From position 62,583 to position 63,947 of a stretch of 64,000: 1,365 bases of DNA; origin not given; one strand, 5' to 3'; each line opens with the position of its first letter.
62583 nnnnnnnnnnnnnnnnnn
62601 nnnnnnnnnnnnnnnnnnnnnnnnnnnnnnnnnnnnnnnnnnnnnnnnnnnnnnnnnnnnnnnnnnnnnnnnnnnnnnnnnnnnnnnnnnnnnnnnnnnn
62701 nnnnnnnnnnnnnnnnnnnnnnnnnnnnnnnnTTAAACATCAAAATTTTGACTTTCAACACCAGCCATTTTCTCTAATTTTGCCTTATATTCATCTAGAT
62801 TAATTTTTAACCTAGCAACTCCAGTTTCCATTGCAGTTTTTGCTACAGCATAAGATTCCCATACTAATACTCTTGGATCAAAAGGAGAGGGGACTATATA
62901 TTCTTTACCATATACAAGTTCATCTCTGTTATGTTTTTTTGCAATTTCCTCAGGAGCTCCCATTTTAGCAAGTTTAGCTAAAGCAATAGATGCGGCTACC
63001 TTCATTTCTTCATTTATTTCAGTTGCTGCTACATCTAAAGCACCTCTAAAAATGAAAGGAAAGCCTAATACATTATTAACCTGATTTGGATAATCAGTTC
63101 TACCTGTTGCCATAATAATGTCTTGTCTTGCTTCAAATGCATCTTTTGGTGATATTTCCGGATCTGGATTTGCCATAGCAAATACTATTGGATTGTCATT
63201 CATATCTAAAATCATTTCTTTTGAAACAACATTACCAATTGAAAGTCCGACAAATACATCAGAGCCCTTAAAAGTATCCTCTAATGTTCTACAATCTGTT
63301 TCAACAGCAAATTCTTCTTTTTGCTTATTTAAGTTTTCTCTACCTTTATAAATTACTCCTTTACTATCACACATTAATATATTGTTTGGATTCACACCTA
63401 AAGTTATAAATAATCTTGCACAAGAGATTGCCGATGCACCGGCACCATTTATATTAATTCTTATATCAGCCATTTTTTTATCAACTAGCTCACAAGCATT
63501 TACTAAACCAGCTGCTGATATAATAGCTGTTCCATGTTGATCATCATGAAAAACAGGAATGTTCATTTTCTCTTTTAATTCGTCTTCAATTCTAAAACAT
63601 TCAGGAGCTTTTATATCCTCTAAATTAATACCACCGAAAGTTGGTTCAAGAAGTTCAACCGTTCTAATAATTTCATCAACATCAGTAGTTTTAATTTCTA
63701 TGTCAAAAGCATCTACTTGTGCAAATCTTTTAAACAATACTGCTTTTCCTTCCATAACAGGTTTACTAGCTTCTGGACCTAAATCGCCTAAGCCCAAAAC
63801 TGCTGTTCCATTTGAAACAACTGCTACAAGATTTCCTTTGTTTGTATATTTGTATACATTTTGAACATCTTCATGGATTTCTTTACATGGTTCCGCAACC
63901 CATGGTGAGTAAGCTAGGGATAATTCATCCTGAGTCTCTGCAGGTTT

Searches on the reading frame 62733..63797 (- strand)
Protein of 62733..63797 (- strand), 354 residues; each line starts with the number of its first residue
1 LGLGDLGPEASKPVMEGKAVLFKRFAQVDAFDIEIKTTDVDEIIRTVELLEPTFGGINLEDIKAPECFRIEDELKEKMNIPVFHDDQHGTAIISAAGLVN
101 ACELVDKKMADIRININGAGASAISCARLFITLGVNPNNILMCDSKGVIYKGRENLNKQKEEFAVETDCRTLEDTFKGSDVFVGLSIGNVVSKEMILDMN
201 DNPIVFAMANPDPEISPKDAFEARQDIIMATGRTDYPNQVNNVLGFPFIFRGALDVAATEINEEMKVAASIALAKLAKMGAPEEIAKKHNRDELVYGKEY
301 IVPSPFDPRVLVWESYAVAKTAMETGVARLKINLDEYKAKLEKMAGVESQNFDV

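Call 14: search_protein_families(library=pfam, proteins=[window:62733-63797:-], max_evalue=0.00001)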
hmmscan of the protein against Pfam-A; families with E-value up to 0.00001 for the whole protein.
window:62733-63797:- (354 aa): 2 families
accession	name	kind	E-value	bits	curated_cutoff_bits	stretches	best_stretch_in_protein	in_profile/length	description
PF03949.21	Malic_M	-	3.6e-19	69.5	23.5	1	89-282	3-230/258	Malic enzyme, NAD binding domain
PF00390.24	malic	-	2.9e-16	60.2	23.1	2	1-37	79-117/182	Malic enzyme, N-terminal domain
